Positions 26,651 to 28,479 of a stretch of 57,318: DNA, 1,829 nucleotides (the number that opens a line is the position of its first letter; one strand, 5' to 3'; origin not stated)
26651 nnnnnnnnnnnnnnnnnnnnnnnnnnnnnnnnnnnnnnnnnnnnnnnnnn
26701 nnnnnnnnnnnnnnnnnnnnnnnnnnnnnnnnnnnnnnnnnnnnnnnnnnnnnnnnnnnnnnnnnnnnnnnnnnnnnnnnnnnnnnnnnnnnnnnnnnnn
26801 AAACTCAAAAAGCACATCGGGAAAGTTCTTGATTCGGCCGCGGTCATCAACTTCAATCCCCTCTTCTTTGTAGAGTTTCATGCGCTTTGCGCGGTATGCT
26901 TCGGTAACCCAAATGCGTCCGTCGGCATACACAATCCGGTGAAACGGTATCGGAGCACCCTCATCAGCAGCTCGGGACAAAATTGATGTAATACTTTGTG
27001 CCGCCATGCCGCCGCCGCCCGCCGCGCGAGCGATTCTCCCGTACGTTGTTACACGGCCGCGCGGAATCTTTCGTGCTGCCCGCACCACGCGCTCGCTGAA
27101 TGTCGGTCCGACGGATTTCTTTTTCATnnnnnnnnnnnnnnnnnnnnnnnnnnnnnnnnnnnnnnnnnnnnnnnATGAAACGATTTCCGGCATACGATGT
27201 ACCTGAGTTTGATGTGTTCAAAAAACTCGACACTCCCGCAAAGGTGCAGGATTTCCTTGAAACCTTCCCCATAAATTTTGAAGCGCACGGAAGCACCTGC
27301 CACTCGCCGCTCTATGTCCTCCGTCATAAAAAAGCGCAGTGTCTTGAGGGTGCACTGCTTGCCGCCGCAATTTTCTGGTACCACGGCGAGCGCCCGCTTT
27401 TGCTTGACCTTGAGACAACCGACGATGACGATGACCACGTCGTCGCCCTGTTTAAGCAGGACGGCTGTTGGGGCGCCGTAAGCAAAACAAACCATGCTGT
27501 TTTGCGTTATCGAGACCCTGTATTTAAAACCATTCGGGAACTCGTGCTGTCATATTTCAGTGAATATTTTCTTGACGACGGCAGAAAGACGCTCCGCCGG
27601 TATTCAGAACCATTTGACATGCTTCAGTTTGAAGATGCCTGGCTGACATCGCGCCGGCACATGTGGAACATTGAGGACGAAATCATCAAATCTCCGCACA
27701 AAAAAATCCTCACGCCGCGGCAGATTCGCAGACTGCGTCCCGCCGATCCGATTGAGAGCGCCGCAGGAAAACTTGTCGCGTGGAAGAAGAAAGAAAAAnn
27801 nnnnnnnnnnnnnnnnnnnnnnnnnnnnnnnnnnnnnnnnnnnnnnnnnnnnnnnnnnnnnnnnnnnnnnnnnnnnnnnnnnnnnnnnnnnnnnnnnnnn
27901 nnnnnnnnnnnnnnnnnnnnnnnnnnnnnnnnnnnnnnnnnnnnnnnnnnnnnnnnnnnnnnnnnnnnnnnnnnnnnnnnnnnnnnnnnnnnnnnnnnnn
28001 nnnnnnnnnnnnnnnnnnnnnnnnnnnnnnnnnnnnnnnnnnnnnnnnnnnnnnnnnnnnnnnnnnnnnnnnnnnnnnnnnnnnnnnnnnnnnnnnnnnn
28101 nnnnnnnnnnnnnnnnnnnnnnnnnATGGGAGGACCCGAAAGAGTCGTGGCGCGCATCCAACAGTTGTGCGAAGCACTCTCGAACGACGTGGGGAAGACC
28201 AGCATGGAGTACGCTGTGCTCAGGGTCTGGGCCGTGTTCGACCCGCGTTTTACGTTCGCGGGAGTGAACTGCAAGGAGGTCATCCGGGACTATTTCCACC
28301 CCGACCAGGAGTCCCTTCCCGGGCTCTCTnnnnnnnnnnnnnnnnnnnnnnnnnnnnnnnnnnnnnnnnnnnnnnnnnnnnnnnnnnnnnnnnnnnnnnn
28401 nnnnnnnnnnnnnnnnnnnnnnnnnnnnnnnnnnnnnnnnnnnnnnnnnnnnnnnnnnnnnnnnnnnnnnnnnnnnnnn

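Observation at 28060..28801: Terminator-insulated small-ORF cassette beside tRNA-Glu: 68-aa protein, then 71-aa protein coupled to a 40-aa hydrophobic peptide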

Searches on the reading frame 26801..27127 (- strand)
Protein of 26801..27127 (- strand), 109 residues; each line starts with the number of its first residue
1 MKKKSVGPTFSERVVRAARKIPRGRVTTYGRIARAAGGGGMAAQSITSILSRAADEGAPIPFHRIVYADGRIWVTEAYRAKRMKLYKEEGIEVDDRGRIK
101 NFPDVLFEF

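Call 9: search_protein_families(library=pfam, proteins=[window:26801-27127:-], max_evalue=1)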
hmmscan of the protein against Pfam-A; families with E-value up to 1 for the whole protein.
window:26801-27127:- (109 aa): 5 families
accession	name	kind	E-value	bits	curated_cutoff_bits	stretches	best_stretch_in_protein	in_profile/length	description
PF01035.26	DNA_binding_1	-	4.7e-14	52.4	27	1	10-90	2-80/81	6-O-methylguanine DNA methyltransferase, DNA binding domain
PF12374.13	Dmrt1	-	0.038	14.8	22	1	29-58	40-69/71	Double-sex mab3 related transcription factor 1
PF12476.13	DUF3696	-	0.043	14.5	22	1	90-107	26-42/52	Protein of unknown function (DUF3696)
PF07992.20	Pyr_redox_2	-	0.073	12.9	26.1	1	53-105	219-270/291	Pyridine nucleotide-disulphide oxidoreductase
PF23359.1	Lsr2_DNA-bd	-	0.12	12.2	26.9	1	87-101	14-28/37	Lsr2 DNA-binding domain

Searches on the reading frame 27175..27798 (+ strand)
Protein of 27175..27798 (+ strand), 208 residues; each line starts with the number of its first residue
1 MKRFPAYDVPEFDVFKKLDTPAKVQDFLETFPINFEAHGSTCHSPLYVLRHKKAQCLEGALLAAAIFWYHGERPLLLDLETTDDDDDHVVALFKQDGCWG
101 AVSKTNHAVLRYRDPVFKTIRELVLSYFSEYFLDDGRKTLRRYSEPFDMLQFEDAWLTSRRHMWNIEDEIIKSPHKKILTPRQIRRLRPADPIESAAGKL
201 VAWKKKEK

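Call 9: search_protein_families(library=pfam, proteins=[window:27175-27798:+], max_evalue=1)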
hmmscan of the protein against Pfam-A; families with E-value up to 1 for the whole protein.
window:27175-27798:+ (208 aa): 1 family
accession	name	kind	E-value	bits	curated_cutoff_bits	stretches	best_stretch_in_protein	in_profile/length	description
PF04473.18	DUF553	-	0.065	13.1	20.5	1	35-97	46-106/140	Transglutaminase-like domain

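Call 57: search_protein_families(library=ncbifam, proteins=[window:27175-27798:+], max_evalue=1)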
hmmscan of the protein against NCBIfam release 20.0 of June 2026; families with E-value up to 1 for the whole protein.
window:27175-27798:+ (208 aa): 0 families

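Call 83: find_encoding_contigs(protein=window:27175-27798:+, flank=2500, max_places=10)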
Protein window:27175-27798:+ (208 aa): 6 contigs read that carry it; 6 places shown.
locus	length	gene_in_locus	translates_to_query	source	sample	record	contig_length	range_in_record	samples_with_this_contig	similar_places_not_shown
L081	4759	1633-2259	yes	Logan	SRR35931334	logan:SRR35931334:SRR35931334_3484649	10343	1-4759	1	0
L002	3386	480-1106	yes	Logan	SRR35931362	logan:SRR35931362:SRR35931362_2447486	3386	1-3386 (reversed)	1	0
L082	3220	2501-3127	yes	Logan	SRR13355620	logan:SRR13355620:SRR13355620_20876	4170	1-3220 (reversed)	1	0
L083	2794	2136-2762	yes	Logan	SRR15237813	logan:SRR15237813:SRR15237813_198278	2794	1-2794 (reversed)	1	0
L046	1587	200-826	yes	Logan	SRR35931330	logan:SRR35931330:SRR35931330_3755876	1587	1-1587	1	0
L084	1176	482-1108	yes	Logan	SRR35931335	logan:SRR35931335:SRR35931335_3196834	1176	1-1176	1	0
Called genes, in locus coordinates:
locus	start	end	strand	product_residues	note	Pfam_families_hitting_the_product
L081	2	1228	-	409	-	?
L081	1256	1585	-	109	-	PF01035:DNA_binding_1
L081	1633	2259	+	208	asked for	-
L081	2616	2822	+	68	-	-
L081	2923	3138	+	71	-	-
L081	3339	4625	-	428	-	PF08245:Mur_ligase_M, PF02875:Mur_ligase_C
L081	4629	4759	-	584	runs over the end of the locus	PF03717:PBP_dimer, PF00905:Transpeptidase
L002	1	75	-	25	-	?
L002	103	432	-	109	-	PF01035:DNA_binding_1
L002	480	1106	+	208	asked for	-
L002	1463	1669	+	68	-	-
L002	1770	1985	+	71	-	-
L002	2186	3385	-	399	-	?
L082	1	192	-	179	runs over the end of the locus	PF03352:Adenine_glyco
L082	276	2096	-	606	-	PF00009:GTP_EFTU, PF01926:MMR_HSR1, PF03144:GTP_EFTU_D2, PF22042:EF-G_D2 (weak), PF00679:EFG_C, PF21018:BipA_C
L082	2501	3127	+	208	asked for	-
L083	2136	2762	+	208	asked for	-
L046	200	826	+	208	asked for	-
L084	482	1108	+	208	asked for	-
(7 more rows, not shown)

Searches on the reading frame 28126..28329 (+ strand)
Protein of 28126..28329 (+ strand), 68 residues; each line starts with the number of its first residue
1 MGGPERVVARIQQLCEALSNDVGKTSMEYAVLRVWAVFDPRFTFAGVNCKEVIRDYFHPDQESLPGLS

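Call 9: search_protein_families(library=pfam, proteins=[window:28126-28329:+], max_evalue=1)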
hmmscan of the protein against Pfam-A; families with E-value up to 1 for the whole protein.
window:28126-28329:+ (68 aa): 1 family
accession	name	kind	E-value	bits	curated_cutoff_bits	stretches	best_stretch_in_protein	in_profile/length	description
PF11574.13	Rpf1_C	-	0.094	13.9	21.2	1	12-64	23-75/88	Resuscitation-promoting factor Rpf1, C-terminal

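Call 12: find_homologous_proteins(query=window:28126-28329:+, max_evalue=0.01)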
Query window:28126-28329:+ (68 aa): 1 proteins with E <= 0.01 among 1 candidates.
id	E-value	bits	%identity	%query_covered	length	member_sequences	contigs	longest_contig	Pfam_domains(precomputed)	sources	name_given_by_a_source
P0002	1.1e-38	148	100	100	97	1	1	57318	-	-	-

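Call 55: search_protein_families(library=phrogs, proteins=[window:28126-28329:+], max_evalue=1)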
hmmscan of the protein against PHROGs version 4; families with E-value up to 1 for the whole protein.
window:28126-28329:+ (68 aa): 2 families
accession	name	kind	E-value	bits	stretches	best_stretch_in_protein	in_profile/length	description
phrog_37704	-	unknown function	0.091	14.1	1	13-46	29-62/93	-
phrog_12184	-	other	0.41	11.9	1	25-58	107-140/153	nucleotide pyrophosphohydrolase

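Call 56: search_protein_families(library=padloc, proteins=[window:28126-28329:+], max_evalue=1)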
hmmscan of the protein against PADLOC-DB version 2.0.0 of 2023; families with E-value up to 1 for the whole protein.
window:28126-28329:+ (68 aa): 0 families

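Call 57: search_protein_families(library=ncbifam, proteins=[window:28126-28329:+], max_evalue=1)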
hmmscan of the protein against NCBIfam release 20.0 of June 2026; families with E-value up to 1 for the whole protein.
window:28126-28329:+ (68 aa): 0 families

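Call 64: find_encoding_contigs(protein=window:28126-28329:+, flank=3000, max_places=10)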
Protein seq(68 aa) (68 aa): 6 contigs read that carry it; 6 places shown.
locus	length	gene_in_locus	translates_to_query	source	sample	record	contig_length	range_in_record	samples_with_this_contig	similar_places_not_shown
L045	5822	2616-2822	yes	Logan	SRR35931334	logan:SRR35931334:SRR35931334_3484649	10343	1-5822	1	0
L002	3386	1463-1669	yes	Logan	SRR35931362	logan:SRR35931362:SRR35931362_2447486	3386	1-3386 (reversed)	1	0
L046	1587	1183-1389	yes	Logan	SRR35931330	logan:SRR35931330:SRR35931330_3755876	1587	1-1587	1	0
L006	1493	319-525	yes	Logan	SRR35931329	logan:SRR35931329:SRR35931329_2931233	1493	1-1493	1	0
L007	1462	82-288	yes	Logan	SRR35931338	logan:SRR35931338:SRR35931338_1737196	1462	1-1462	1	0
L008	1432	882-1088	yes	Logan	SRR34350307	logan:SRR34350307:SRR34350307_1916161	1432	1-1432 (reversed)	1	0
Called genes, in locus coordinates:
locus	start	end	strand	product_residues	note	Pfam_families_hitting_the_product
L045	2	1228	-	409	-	?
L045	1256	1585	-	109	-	PF01035:DNA_binding_1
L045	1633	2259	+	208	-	-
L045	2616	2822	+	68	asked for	-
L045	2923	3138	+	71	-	-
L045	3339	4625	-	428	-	PF08245:Mur_ligase_M, PF02875:Mur_ligase_C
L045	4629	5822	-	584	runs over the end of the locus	PF03717:PBP_dimer, PF00905:Transpeptidase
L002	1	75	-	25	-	?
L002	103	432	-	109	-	PF01035:DNA_binding_1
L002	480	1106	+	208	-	-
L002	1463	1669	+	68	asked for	-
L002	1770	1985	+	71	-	-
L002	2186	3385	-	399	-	?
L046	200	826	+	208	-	-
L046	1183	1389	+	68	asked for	-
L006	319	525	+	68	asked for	-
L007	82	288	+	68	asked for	-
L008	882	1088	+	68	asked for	-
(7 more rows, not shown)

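Call 80: search_solved_structures(query=window:28126-28329:+, max_evalue=5)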
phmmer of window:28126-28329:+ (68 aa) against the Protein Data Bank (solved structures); distinct sequences matched with E-value up to 5: 0.
